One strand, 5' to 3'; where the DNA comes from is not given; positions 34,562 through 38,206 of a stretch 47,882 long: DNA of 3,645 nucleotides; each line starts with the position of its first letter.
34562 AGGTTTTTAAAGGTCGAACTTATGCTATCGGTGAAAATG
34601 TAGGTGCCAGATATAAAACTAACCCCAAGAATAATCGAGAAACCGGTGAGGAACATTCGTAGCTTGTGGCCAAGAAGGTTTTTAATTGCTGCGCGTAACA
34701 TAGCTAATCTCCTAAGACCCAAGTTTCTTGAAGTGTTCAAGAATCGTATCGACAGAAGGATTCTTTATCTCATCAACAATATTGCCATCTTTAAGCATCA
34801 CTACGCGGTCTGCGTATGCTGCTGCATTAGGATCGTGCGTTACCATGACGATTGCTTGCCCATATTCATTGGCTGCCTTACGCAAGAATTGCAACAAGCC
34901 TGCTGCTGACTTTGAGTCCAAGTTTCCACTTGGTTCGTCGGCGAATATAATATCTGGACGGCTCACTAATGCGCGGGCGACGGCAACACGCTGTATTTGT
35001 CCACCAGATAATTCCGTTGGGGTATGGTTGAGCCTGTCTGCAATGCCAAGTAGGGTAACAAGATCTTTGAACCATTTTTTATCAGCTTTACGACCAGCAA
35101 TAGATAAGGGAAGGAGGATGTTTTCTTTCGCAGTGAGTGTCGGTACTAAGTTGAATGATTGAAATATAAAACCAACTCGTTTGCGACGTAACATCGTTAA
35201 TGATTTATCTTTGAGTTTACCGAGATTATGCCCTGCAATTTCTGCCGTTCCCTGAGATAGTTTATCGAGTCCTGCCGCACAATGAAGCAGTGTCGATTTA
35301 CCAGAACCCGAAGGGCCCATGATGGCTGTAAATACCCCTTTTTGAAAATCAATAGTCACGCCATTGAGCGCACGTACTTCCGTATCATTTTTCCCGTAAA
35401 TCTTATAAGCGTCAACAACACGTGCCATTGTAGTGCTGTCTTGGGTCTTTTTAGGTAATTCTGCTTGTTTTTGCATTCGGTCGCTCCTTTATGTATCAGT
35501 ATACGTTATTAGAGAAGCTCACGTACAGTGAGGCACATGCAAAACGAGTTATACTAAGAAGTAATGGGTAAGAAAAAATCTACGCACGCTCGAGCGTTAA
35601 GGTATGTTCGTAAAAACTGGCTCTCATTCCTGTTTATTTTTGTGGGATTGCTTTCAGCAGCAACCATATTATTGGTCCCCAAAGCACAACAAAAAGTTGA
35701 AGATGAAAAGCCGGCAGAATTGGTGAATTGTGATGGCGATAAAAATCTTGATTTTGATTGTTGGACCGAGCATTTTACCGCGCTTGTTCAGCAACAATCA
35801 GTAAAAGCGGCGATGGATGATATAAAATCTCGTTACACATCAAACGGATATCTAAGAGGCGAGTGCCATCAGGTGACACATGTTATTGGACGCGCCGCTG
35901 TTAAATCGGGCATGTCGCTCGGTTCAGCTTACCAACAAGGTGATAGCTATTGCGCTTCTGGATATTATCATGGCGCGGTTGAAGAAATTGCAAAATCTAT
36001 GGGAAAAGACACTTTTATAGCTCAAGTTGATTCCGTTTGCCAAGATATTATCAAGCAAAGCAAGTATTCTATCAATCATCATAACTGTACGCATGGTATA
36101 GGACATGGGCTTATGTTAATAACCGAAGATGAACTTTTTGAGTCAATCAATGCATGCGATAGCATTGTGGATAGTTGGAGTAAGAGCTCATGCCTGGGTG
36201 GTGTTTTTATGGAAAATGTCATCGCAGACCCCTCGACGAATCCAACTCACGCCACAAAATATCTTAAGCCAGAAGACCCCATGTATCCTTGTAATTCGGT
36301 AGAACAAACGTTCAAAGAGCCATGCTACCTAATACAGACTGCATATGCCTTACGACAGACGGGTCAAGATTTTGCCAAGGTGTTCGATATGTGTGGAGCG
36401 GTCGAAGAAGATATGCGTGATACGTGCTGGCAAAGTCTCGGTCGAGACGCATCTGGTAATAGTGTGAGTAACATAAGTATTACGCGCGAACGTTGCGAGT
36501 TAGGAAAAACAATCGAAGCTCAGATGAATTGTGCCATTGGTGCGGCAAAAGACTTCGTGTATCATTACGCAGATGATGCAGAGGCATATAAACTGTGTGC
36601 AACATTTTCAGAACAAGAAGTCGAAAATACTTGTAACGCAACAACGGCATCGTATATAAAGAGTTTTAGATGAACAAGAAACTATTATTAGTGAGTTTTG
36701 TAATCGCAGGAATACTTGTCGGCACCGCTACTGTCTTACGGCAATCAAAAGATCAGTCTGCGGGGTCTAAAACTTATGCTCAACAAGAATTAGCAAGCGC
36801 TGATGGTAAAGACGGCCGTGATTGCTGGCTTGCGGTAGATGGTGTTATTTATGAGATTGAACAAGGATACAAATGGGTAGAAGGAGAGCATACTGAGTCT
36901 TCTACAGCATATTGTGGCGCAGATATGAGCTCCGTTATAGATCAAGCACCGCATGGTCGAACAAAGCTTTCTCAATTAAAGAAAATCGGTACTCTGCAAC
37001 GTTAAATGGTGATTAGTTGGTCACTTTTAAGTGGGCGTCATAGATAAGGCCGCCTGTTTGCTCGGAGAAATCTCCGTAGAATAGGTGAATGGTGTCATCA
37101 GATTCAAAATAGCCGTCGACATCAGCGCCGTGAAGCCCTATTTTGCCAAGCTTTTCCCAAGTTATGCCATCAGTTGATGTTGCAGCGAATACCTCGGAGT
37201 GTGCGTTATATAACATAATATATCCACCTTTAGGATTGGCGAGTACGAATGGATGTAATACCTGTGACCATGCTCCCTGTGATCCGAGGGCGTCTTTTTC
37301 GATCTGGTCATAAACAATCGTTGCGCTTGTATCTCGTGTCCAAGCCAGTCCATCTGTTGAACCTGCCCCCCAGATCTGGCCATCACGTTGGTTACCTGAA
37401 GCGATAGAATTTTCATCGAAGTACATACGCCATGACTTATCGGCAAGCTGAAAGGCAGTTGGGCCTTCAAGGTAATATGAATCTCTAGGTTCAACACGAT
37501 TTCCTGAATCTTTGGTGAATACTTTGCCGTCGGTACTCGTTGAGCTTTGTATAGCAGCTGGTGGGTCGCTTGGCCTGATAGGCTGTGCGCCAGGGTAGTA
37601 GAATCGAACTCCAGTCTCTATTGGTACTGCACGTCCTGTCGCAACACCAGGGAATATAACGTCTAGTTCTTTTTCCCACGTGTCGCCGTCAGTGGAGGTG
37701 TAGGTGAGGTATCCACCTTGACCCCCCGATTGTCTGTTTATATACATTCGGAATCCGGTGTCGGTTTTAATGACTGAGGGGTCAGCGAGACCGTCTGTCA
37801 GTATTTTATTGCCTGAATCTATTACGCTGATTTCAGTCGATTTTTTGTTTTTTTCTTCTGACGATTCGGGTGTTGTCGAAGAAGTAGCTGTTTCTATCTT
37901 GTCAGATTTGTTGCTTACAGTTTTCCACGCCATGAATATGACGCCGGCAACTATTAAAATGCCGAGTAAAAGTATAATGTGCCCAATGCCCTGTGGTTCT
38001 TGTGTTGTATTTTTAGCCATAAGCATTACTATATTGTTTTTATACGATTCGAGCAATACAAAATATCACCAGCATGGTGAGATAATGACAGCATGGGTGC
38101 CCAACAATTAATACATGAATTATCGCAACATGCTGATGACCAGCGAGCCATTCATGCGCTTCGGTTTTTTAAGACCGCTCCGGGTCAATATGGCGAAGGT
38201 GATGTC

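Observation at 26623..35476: MacB/FtsX-type ABC system followed by two giant paralogous surface proteins that carry different enzyme domains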

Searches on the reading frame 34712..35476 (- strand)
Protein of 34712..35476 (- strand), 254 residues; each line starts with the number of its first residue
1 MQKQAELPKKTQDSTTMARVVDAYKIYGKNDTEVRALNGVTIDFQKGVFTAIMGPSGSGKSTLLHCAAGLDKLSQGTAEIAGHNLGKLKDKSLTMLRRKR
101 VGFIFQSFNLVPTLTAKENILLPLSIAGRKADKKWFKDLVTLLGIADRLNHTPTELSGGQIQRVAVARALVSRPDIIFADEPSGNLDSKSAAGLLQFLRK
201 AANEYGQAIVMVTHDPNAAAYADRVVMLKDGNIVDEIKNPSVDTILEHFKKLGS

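Call 3: search_protein_families(library=pfam, proteins=[window:34712-35476:-], max_evalue=0.1)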
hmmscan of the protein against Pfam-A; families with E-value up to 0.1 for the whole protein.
window:34712-35476:- (254 aa): 15 families
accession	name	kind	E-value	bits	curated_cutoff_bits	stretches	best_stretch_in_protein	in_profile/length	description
PF00005.33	ABC_tran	-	1.7e-30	106.9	25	1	37-183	1-136/137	ABC transporter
PF13304.12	AAA_21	-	6.2e-08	33.5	27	2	147-217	229-301/304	AAA domain, putative AbiEii toxin, Type IV TA system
PF02463.25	SMC_N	-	1.3e-06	28.4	40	2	39-64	17-41/220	RecF/RecN/SMC N terminal domain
PF13555.12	AAA_29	-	2.2e-05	24.6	27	1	38-64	13-39/61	P-loop containing region of AAA domain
PF13476.12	AAA_23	-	5.5e-05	24.3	27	1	34-66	7-38/201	AAA domain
PF03193.22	RsgA_GTPase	-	0.0014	18.9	30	1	24-87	84-145/174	RsgA GTPase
PF13481.12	AAA_25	-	0.0021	18.1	27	0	45-64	31-50/195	AAA domain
PF13401.12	AAA_22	-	0.0033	18.2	27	1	49-210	7-119/130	AAA domain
PF20703.3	nSTAND1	-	0.0034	17.5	27.1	1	44-70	30-54/379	Novel STAND NTPase 1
PF13671.12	AAA_33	-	0.037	14.8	27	0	52-65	4-17/143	AAA domain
PF13175.12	AAA_15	-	0.045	13.8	32.1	0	35-65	12-41/374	AAA ATPase domain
PF13191.12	AAA_16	-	0.072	14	32.6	0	50-68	27-45/167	AAA ATPase domain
PF16075.10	DUF4815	-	0.075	11.8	30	0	190-248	118-176/570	Domain of unknown function (DUF4815)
PF25199.1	nSTAND_NTPase5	-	0.084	13.1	34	0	44-65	38-59/145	Novel STAND NTPase 5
PF03266.21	NTPase_1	-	0.085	13.1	23.9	0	51-68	3-20/168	NTPase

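Call 4: search_protein_families(library=ncbifam, proteins=[window:34712-35476:-], max_evalue=0.1)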
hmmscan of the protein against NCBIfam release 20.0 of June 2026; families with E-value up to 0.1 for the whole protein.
window:34712-35476:- (254 aa): 200 families (the best 25 are shown)
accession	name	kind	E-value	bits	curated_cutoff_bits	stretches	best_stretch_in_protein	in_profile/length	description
NF038007.1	ABC_ATP_DarD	equivalog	2.1e-64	217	375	1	17-233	1-218/218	darobactin export ABC transporter ATP-binding protein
TIGR02211.1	LolD_lipo_ex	equivalog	2.3e-58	197.3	307.75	1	22-234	6-220/221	lipoprotein-releasing ABC transporter ATP-binding protein LolD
NF007826.0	PRK10535.1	equivalog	1.7e-57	195.1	966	1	22-238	9-226/648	macrolide ABC transporter ATP-binding protein/permease MacB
NF007879.0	PRK10584.1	equivalog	2e-57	194.6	336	1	20-236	9-227/228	putative ABC transporter ATP-binding protein YbbA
TIGR02982.1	heterocyst_DevA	subfamily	2e-55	187.8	295.8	1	25-233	9-219/220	ABC exporter ATP-binding subunit, DevA family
TIGR02673.1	FtsE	equivalog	1.4e-54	185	264.85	1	24-231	5-213/214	cell division ATP-binding protein FtsE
TIGR03608.1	L_ocin_972_ABC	subfamily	2.3e-51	174.2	254.85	1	33-228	10-206/206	putative bacteriocin export ABC transporter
NF008639.0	PRK11629.1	equivalog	5.5e-50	169.9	360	1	24-237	13-228/234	lipoprotein-releasing ABC transporter ATP-binding protein LolD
NF040933.2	ABC_arch_GlcV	equivalog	2.9e-48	164.6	450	1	20-235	5-222/357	glucose ABC transporter ATP-binding protein GlcV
TIGR02315.1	ABC_phnC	equivalog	1.4e-46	158.9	266.1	1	23-239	7-230/243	phosphonate ABC transporter ATP-binding protein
TIGR00968.1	3a0106s01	subfamily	2.6e-44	151.5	342.75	1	32-235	11-211/237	sulfate ABC transporter ATP-binding protein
TIGR03265.1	PhnT2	equivalog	2.8e-43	148.5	457.7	1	32-234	15-214/353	putative 2-aminoethylphosphonate ABC transporter ATP-binding protein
TIGR02314.1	ABC_MetN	equivalog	1e-42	146.4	499.7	1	19-236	3-222/343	methionine ABC transporter ATP-binding protein MetN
NF007027.0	PRK09493.1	equivalog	3.4e-42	144.4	379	1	28-236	8-217/240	glutamine ABC transporter ATP-binding protein GlnQ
TIGR01186.1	proV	subfamily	5.5e-42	144.2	326.6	1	35-240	7-221/363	betaine/proline/choline family ABC transporter ATP-binding protein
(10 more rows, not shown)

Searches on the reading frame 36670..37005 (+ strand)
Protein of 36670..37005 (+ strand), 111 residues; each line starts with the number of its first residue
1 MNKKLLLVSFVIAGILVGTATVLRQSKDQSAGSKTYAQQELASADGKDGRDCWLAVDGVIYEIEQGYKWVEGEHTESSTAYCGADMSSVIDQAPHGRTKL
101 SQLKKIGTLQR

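Call 80: search_protein_families(library=pfam, proteins=[window:36670-37005:+], max_evalue=0.05)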
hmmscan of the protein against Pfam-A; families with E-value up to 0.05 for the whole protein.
window:36670-37005:+ (111 aa): 1 family
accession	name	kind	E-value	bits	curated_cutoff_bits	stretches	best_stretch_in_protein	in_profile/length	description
PF00173.33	Cyt-b5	-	0.00059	20.3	23.7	1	39-109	3-73/74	Cytochrome b5-like Heme/Steroid binding domain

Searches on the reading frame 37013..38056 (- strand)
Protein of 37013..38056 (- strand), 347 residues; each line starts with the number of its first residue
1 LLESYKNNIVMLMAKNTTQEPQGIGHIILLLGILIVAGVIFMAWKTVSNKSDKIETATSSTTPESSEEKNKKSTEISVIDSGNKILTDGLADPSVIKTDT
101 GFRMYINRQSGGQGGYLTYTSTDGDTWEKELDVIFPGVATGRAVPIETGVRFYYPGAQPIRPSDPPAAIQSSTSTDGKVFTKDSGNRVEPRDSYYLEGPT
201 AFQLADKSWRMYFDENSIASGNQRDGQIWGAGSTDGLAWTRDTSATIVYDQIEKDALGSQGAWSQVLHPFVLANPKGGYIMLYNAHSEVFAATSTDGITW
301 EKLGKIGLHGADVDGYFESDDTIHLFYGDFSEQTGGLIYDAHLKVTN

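Call 80: search_protein_families(library=pfam, proteins=[window:37013-38056:-], max_evalue=0.05)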
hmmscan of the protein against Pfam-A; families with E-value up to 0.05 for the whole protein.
window:37013-38056:- (347 aa): 3 families
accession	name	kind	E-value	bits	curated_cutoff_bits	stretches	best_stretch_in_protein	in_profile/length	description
PF00251.26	Glyco_hydro_32N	-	7.7e-06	26.1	22.1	1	49-132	90-174/307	Glycosyl hydrolases family 32 N-terminal domain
PF14991.11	MLANA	-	0.026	15.2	27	1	17-83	21-91/117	Protein melan-A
PF04616.20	Glyco_hydro_43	-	0.029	14.2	32.2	0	83-130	3-49/288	Glycosyl hydrolases family 43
